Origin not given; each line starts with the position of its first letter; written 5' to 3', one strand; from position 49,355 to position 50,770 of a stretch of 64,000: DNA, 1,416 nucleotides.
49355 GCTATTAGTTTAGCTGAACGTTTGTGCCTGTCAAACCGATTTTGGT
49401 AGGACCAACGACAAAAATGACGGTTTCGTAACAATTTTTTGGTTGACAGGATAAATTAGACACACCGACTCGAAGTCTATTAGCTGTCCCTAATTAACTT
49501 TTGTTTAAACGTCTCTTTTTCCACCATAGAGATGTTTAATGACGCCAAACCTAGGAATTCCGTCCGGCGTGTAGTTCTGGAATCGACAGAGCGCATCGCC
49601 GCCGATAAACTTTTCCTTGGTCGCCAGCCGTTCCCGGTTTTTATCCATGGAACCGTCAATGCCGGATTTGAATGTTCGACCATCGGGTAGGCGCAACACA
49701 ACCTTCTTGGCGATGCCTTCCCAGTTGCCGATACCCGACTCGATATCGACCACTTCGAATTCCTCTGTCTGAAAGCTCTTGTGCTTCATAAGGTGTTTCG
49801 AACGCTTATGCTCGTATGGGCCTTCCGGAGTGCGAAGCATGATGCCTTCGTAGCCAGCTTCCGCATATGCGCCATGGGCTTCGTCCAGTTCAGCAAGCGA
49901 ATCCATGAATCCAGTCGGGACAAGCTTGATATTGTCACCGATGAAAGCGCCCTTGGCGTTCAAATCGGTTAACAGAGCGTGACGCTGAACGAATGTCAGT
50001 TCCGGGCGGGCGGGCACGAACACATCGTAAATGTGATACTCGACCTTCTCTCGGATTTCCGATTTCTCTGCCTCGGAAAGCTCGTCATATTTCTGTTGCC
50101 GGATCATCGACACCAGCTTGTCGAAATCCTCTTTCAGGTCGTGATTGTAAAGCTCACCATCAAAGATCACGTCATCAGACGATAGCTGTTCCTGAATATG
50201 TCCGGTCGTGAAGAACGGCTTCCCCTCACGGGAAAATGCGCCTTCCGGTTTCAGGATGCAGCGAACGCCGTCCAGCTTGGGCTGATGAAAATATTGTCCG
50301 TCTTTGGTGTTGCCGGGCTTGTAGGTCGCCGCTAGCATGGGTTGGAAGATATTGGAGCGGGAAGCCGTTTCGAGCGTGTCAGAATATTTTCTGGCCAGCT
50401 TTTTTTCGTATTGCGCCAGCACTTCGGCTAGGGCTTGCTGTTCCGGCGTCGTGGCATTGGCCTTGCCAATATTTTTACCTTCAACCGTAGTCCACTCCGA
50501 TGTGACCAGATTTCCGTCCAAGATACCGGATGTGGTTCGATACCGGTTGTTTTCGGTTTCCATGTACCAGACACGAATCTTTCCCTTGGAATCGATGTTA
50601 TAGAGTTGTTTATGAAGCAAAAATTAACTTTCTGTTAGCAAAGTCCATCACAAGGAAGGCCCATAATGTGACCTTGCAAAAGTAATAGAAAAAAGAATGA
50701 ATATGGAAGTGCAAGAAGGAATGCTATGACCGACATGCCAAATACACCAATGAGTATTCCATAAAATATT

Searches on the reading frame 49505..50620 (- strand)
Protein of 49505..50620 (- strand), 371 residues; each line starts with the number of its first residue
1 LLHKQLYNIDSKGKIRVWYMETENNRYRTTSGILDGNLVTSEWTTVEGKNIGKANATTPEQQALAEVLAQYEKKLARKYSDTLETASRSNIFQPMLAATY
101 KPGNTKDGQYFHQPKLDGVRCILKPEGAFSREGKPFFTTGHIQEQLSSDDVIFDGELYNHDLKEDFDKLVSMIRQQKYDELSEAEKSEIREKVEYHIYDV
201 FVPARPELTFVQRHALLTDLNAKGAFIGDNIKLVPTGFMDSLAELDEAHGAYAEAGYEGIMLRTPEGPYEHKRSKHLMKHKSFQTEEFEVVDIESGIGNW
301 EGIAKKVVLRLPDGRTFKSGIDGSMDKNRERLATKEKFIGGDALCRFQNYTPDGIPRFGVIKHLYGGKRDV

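Call 9: search_protein_families(library=phrogs, proteins=[window:49505-50620:-])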
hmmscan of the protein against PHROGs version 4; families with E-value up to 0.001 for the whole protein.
window:49505-50620:- (371 aa): 1 family
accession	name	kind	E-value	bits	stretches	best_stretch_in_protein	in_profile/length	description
phrog_114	-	DNA, RNA and nucleotide metabolism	2.6e-69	235.4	1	7-368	111-501/634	ATP-dependent DNA ligase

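Call 10: search_dna_similar(query=window:49505-50620:-, collection=phages, mode=protein, max_rows=20)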
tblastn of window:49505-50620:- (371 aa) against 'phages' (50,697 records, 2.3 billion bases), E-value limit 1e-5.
Records with a match: 1014; places in all: 1015; records where one place covers at least 80% of the query: 562.
Best place of each record, by identity: <60% 1014.
By first word of the organism name: Escherichia 298; Pseudomonas 231; Salmonella 100; Klebsiella 37; Erwinia 35; Vibrio 34; Bacillus 30; Shigella 24; Rhodobacter 22; Campylobacter 21; and 41 more.
By host as written in the record: - 91; Escherichia coli 87; Pseudomonas aeruginosa 71; Escherichia coli K-12 MG1655 45; Pseudomonas aeruginosa PAO1 26; Rhodobacter capsulatus YW1 21; Campylobacter jejuni 19; Pseudomonas syringae pv. actinidiae 18; and 277 more.
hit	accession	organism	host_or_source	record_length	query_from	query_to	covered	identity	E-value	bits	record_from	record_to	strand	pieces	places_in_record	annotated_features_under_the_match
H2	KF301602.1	Caulobacter phage Cr30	Caulobacter crescentus CB15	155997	3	360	96%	42.2%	4e-76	261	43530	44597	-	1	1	DNA ligase (ATP)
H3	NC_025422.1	Caulobacter phage Cr30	Caulobacter crescentus CB15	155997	3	360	96%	42.2%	4e-76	261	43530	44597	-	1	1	DNA ligase (ATP)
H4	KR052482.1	Sinorhizobium phage phiN3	Sinorhizobium meliloti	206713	6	371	99%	40.6%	5e-66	232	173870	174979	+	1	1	ATP-dependent DNA ligase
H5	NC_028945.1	Sinorhizobium phage phiN3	Sinorhizobium meliloti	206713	6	371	99%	40.6%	5e-66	232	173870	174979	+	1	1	ATP-dependent DNA ligase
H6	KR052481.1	Sinorhizobium phage phiM19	Sinorhizobium meliloti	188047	6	371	99%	40.3%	5e-66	232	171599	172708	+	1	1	DNA ligase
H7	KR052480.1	Sinorhizobium phage phiM7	Sinorhizobium meliloti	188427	6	371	99%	40.3%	5e-66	232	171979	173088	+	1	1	DNA ligase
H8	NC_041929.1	Sinorhizobium phage phiM7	Sinorhizobium meliloti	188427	6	371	99%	40.3%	5e-66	232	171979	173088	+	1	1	DNA ligase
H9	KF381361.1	Sinorhizobium phage phiM12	Sinorhizobium meliloti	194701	6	371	99%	40.3%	5e-66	232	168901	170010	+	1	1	DNA ligase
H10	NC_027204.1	Sinorhizobium phage phiM12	Sinorhizobium meliloti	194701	6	371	99%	40.3%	5e-66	232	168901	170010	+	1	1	DNA ligase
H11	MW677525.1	Rhodobacter phage RcSimone-Hastad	Rhodobacter capsulatus SB1003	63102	4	369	99%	39.9%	1e-61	219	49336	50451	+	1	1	64: DNA ligase | 63: hypothetical protein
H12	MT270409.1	Phaeobacter phage MD18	Phaeobacter inhibens DSM 17395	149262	5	369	98%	39.4%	2e-60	216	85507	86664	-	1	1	hypothetical protein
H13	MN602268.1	Bacteriophage DSS3_MAL1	-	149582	5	369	98%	39.4%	5e-60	214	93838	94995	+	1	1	DNA ligase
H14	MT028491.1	Ochrobactrum phage vB_OspM_OC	Ochrobactrum sp. POC9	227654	4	371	99%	38.8%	9e-68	237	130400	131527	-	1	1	DNA ligase | hypothetical protein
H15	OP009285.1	Rhodobacter phage RcRudolph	Rhodobacter capsulatus YW1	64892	4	369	99%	38.6%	6e-61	217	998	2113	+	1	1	DNA ligase | hypothetical protein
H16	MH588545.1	Caulobacter phage CcrPW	Caulobacter vibrioides CB15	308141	4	369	99%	38.4%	6e-53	194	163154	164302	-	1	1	DNA ligase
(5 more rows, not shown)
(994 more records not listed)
